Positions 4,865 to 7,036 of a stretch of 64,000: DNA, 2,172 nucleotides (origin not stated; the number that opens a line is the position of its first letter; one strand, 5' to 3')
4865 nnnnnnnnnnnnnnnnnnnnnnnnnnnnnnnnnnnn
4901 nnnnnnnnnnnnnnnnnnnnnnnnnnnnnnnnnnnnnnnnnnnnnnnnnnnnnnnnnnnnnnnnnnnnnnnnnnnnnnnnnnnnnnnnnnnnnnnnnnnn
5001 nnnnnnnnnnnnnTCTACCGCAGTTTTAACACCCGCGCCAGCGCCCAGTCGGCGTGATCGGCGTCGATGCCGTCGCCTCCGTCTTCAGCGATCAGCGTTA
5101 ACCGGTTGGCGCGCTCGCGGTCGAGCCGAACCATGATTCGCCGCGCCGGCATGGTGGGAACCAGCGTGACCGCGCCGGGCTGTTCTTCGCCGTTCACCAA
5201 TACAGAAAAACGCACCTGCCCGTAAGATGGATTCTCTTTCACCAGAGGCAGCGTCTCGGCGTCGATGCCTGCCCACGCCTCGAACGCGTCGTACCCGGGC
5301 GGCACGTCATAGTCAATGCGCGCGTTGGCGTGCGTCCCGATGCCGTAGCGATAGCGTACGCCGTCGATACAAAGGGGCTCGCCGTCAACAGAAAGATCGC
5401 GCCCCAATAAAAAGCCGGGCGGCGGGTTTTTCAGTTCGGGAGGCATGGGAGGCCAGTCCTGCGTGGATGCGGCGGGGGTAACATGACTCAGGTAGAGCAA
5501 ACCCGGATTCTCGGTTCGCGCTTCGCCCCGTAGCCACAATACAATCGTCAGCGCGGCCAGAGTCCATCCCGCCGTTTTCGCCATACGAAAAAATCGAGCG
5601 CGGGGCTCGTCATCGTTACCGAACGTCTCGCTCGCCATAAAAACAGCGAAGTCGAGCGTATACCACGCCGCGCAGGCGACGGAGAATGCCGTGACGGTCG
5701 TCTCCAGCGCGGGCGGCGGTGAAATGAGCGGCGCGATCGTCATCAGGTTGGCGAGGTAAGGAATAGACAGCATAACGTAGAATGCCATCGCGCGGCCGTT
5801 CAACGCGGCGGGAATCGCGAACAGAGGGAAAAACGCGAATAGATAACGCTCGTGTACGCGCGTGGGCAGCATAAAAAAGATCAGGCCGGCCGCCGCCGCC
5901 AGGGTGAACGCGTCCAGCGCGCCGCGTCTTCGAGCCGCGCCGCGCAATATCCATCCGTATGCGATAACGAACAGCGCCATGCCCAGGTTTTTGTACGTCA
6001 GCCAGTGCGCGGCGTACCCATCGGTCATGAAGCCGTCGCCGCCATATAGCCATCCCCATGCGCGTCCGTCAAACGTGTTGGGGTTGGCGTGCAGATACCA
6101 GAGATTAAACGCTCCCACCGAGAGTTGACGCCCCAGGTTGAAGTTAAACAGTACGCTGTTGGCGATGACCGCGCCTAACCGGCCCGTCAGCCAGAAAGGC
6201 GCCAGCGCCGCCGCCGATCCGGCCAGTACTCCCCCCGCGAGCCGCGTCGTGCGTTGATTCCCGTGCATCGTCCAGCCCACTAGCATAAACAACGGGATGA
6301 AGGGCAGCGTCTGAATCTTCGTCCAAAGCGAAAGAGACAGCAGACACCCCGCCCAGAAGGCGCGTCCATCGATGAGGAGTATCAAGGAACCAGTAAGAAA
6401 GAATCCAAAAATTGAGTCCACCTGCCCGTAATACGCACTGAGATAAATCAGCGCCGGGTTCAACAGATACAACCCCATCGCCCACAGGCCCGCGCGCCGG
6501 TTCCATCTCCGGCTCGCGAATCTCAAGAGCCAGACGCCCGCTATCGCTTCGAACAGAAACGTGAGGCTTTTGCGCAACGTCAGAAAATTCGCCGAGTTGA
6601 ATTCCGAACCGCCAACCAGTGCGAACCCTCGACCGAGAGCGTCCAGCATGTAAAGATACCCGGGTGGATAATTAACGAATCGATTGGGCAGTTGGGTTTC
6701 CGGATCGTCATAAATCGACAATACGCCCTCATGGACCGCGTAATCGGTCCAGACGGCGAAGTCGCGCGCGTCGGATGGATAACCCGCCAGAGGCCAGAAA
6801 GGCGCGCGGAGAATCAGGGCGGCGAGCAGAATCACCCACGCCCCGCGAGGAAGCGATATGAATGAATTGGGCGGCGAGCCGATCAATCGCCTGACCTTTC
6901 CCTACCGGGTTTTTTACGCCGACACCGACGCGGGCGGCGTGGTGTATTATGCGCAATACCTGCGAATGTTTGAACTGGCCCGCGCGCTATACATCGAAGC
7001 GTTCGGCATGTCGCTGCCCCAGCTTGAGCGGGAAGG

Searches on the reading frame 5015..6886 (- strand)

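Call 68: search_protein_families(library=pfam, proteins=[window:5015-6886:-], max_evalue=0.00001)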
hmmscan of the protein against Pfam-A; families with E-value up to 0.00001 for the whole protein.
window:5015-6886:- (623 aa): 1 family
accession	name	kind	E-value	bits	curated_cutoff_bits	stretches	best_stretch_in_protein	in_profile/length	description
PF08305.17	NPCBM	-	9.8e-26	90.8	23.9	1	465-619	4-136/137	NPCBM/NEW2 domain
